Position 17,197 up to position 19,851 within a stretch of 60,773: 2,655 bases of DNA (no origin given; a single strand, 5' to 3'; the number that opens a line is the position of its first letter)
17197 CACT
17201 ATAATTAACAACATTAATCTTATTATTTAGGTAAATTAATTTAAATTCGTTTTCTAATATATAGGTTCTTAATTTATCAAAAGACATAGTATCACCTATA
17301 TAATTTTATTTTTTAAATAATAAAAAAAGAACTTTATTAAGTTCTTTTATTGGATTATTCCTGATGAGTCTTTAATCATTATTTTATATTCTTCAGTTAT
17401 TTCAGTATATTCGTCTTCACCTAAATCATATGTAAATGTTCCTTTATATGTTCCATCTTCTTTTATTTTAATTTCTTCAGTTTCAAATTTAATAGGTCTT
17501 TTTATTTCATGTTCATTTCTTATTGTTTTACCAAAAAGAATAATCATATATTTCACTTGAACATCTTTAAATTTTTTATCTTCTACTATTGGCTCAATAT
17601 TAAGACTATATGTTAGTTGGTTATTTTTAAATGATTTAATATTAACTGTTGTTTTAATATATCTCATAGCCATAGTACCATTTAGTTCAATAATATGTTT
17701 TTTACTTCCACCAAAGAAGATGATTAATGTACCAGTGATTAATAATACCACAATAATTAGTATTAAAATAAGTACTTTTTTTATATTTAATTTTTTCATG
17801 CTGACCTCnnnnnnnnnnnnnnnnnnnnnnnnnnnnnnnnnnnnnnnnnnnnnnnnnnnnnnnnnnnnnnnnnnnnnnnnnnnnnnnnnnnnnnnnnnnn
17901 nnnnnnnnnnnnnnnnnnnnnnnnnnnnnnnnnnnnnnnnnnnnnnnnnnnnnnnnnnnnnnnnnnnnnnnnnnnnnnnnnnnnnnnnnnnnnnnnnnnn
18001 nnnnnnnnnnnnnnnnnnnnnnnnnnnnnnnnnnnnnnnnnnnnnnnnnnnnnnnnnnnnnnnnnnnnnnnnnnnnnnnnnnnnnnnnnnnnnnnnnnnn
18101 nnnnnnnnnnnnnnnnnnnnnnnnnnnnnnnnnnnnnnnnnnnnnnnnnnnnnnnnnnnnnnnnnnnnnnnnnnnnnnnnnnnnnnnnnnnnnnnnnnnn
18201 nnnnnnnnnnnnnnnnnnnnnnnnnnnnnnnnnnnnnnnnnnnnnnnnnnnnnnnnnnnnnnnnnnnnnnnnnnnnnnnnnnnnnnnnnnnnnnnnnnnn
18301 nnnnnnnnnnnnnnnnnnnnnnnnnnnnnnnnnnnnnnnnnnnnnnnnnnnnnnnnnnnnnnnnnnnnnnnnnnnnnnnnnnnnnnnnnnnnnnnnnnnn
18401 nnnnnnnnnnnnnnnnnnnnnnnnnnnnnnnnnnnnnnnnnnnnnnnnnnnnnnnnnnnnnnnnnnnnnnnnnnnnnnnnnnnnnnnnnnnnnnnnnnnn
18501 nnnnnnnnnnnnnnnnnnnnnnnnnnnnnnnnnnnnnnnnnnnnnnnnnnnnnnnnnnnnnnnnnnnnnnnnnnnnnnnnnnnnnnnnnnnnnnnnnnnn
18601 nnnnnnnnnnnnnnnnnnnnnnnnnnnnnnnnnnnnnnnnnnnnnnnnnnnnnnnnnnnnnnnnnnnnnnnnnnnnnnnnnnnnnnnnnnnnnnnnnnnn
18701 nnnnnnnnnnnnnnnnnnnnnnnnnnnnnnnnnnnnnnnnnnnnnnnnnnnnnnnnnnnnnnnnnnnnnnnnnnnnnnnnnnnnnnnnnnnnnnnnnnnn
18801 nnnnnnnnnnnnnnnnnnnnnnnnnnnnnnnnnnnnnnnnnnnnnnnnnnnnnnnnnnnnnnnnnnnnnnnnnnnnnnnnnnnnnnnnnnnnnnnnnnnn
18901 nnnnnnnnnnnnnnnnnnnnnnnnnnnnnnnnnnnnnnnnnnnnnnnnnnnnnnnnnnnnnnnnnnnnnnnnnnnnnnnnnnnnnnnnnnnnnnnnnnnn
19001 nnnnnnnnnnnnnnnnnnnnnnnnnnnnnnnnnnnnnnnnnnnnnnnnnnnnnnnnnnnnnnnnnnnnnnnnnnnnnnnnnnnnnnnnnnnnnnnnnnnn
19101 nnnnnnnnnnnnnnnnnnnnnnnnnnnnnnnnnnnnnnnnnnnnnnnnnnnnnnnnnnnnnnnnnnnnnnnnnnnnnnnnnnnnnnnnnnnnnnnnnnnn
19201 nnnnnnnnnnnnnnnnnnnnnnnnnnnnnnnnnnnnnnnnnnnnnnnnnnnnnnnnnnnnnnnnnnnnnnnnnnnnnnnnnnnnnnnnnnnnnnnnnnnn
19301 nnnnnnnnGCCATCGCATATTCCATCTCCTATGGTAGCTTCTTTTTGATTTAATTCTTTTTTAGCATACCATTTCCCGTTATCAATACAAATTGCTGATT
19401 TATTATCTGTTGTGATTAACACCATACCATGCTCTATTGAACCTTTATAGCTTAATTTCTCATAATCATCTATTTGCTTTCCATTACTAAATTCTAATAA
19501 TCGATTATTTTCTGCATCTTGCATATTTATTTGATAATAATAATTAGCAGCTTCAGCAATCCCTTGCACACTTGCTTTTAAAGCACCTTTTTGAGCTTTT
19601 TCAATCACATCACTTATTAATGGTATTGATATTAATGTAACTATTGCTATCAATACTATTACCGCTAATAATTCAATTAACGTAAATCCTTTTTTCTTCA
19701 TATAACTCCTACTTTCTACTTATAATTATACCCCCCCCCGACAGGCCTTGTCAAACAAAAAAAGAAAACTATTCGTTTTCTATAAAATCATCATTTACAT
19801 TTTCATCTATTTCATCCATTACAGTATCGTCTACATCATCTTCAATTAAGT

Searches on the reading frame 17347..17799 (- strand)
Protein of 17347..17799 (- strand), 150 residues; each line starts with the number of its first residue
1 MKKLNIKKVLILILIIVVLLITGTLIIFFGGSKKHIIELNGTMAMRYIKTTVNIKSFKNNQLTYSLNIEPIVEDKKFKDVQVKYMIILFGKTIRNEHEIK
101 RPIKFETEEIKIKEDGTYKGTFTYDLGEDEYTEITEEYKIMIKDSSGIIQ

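Call 12: search_protein_families(library=pfam, proteins=[window:17347-17799:-], max_evalue=0.01)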
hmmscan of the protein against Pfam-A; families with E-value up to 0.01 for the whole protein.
window:17347-17799:- (150 aa): 0 families

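Call 13: search_protein_families(library=ncbifam, proteins=[window:17347-17799:-], max_evalue=0.01)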
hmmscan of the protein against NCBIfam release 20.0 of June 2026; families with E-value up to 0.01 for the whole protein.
window:17347-17799:- (150 aa): 0 families

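Call 62: search_protein_families(library=pfam, proteins=[window:17347-17799:-], max_evalue=1)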
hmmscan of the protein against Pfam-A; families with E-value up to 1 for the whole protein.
window:17347-17799:- (150 aa): 2 families
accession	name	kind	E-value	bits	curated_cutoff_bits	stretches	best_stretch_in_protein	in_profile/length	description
PF16369.11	GH43_C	-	0.11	13.4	23.4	1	83-138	20-69/100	C-terminal lipocalin-like domain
PF08999.15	SP_C-Propep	-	0.33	11.2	25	1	4-36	34-68/96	Surfactant protein C, N terminal propeptide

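Call 63: search_protein_families(library=phrogs, proteins=[window:17347-17799:-], max_evalue=0.1)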
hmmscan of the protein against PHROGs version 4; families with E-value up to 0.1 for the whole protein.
window:17347-17799:- (150 aa): 0 families

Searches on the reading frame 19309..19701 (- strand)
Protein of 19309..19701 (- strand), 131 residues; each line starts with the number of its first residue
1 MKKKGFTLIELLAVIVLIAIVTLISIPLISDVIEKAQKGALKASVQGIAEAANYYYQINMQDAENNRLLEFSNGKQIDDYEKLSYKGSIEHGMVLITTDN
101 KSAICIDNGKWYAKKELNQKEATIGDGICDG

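Call 48: find_related_loci(query=A2, collection=metagenome_contigs, flank=1500)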
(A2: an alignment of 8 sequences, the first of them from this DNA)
Query A2 (131 aa) in metagenome_contigs; peptide patterns used: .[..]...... (x = any residue, [..] = any of these).
600 stretches matched a pattern (row limit reached: there are more); 280 encode a relative of the query (tblastn E <= 1e-3); the best 80 are kept; 80 distinct loci.
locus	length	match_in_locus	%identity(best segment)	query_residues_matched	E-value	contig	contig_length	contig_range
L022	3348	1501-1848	42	3-119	2e-23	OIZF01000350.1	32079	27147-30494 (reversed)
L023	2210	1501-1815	41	3-103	5e-18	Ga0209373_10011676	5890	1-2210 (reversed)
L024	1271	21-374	34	1-120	5e-17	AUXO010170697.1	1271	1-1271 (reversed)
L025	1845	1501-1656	58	3-54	2e-14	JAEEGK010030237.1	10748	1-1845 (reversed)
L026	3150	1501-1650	50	3-52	1e-13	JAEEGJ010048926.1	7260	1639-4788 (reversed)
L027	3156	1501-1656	50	3-54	1e-13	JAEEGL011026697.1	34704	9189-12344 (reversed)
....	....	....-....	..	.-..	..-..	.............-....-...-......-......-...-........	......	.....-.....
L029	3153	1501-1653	55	1-51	2e-13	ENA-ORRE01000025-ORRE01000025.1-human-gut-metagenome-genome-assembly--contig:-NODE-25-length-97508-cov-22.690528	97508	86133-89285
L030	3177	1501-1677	47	1-59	2e-12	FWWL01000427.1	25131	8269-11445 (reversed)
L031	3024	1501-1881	38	1-124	1e-12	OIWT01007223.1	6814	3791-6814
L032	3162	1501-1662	44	3-56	6e-12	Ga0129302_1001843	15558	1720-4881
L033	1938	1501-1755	37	3-94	6e-12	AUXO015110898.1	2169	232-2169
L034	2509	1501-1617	67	3-41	6e-11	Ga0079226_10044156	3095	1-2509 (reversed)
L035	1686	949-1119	46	1-57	9e-11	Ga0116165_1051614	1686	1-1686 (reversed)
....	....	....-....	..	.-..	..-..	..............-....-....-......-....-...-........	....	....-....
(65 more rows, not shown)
